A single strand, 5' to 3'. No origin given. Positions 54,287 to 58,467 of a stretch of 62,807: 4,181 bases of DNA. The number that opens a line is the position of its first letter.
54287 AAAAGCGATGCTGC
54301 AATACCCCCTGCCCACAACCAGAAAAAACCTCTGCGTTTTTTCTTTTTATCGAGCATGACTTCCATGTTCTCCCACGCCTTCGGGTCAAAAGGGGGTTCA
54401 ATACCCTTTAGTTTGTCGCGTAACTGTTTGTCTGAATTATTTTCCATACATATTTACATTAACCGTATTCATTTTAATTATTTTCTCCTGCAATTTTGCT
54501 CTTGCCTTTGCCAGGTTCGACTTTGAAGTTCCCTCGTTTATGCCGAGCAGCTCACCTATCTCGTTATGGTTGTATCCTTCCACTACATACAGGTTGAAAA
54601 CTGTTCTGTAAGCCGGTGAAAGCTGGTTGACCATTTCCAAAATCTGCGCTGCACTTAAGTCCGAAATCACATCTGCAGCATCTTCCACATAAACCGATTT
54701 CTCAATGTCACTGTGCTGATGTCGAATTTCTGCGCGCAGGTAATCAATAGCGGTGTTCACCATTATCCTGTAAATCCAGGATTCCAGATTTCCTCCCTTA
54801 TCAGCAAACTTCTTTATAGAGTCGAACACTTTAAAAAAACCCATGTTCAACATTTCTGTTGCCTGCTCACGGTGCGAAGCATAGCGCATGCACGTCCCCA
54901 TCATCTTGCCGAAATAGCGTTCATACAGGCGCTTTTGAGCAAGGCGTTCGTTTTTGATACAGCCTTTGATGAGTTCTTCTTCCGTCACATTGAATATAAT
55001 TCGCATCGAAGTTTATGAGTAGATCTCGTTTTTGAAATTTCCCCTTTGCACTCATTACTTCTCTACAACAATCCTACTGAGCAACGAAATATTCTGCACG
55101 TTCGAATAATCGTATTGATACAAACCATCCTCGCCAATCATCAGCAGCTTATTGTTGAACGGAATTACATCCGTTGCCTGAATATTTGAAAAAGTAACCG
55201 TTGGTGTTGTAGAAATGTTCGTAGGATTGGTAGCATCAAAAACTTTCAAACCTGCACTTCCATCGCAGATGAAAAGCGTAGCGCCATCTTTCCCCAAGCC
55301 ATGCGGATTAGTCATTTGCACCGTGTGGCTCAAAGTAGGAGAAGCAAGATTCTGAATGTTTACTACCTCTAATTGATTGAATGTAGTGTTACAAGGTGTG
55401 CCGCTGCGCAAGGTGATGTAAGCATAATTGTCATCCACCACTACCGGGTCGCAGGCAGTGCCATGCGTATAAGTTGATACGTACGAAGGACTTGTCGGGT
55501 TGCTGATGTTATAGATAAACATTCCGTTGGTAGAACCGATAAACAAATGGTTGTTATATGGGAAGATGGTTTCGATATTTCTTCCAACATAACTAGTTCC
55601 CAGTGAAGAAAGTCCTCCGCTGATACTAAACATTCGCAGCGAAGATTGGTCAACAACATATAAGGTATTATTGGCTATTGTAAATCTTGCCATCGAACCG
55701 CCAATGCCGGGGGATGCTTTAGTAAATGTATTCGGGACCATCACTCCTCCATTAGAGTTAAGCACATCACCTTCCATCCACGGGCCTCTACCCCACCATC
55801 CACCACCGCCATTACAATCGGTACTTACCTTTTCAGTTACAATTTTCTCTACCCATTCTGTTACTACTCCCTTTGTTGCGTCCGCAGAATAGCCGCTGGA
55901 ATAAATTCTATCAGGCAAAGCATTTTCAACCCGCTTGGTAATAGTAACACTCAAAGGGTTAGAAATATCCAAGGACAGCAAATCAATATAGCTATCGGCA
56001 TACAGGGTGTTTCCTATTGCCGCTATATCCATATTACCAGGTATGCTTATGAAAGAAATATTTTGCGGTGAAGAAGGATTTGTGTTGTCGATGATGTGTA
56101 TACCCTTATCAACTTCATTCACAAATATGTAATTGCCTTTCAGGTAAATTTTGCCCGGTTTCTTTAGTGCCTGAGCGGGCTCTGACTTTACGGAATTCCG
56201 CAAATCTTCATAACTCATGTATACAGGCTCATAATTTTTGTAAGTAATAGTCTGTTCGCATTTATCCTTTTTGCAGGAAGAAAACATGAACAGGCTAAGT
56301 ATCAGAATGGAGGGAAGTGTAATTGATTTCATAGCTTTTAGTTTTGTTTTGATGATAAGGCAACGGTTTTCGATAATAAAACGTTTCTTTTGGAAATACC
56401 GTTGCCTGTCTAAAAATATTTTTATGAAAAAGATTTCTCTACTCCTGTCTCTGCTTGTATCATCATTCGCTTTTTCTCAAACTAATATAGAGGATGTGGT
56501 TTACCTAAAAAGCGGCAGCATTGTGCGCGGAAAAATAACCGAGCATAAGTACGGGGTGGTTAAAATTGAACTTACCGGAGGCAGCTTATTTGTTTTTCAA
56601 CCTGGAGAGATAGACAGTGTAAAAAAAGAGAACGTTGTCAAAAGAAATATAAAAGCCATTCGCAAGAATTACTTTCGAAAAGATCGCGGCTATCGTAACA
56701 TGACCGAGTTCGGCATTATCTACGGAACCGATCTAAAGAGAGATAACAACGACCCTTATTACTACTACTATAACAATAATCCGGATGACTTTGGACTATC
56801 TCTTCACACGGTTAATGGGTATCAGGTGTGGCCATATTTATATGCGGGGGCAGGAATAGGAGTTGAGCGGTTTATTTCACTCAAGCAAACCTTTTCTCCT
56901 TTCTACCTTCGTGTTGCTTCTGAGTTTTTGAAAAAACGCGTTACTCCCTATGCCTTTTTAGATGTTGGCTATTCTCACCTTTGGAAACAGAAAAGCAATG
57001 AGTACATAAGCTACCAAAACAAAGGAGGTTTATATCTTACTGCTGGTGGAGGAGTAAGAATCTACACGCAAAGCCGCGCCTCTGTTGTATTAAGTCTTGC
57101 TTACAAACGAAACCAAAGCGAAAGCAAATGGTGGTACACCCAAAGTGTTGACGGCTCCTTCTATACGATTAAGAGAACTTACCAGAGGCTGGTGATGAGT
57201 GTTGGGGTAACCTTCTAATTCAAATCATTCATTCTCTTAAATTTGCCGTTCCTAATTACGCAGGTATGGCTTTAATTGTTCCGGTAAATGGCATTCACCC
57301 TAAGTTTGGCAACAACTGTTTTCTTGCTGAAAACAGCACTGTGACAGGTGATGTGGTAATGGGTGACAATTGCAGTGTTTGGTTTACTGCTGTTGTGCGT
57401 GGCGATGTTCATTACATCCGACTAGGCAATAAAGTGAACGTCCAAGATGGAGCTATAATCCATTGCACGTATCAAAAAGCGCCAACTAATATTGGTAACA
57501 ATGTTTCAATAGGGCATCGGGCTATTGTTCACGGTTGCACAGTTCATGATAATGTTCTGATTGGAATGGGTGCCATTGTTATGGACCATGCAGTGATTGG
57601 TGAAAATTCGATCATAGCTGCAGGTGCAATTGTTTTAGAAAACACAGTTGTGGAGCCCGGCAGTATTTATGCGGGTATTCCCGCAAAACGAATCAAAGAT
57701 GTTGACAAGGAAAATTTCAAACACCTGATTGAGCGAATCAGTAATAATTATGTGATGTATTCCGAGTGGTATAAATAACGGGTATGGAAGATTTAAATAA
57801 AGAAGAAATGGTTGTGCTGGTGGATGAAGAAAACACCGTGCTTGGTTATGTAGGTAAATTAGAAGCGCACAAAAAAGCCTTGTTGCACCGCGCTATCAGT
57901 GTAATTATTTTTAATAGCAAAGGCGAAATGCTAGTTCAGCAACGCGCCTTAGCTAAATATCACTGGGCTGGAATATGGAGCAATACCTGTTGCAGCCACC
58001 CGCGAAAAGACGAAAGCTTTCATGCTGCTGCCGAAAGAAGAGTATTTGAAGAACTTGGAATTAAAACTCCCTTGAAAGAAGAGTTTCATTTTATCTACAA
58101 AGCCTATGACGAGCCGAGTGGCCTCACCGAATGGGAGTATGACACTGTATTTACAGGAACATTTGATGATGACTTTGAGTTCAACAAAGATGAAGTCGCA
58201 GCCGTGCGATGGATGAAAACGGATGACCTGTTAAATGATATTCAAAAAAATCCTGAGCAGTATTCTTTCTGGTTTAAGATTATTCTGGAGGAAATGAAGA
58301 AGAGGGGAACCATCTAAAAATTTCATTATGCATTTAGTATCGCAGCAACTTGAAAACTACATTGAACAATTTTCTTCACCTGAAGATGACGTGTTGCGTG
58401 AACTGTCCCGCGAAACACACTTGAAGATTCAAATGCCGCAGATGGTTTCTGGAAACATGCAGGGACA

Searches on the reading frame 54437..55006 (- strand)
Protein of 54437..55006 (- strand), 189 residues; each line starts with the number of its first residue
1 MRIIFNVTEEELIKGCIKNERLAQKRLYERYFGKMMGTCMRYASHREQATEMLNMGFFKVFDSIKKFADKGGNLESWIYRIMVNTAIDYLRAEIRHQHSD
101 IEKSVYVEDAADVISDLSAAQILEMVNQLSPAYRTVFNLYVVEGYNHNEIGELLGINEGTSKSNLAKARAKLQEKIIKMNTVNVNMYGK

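Call 49: search_protein_families(library=pfam, proteins=[window:54437-55006:-], max_evalue=0.001)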
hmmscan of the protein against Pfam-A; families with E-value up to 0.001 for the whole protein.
window:54437-55006:- (189 aa): 4 families
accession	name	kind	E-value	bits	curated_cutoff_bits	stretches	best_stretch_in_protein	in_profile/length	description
PF08281.18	Sigma70_r4_2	-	1.6e-15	56.9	25.7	1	121-172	3-54/54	Sigma-70, region 4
PF04542.20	Sigma70_r2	-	2.1e-11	43.9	24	1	27-93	1-68/71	Sigma-70 region 2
PF04545.22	Sigma70_r4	-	6e-07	29.3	24.1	1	127-174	3-50/50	Sigma-70, region 4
PF07638.17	Sigma70_ECF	-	6.9e-07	29.8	21.1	1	88-175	89-182/185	ECF sigma factor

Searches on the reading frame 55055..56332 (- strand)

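Call 48: search_protein_families(library=pfam, proteins=[window:55055-56332:-], max_evalue=0.001)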
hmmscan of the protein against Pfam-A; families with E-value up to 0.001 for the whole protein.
window:55055-56332:- (425 aa): 1 family
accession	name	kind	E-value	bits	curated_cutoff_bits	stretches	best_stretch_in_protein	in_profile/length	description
PF08309.17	LVIVD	-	6.3e-16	57.9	20.2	1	62-90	7-35/42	LVIVD repeat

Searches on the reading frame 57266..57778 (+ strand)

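Call 49: search_protein_families(library=pfam, proteins=[window:57266-57778:+], max_evalue=0.001)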
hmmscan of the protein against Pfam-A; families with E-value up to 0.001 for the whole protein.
window:57266-57778:+ (170 aa): 4 families
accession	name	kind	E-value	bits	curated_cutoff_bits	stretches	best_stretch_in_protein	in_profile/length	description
PF00132.30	Hexapep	-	4.1e-19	67.9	27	3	90-123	1-34/36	Bacterial transferase hexapeptide (six repeats)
PF25084.1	LbH_EIF2B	-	7.6e-09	36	54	1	53-131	24-101/105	EIF2B subunit epsilon LbH domain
PF14602.12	Hexapep_2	-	1.2e-06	28.6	27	1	73-105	1-32/34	Hexapeptide repeat of succinyl-transferase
PF21711.3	DCTN5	-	6.7e-06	26.3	40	1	29-139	33-150/182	Dynactin subunit 5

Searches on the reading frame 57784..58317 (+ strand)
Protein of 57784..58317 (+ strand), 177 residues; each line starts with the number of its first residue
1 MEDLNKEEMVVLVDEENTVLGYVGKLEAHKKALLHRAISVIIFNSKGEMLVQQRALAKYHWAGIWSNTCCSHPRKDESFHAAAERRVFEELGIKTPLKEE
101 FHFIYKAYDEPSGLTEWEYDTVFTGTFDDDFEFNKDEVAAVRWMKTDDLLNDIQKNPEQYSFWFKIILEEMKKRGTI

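Call 49: search_protein_families(library=pfam, proteins=[window:57784-58317:+], max_evalue=0.001)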
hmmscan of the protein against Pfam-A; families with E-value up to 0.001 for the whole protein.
window:57784-58317:+ (177 aa): 1 family
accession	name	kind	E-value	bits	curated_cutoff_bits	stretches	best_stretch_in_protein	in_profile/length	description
PF00293.34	NUDIX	-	1.8e-20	73.8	21.1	1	34-159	2-127/134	NUDIX domain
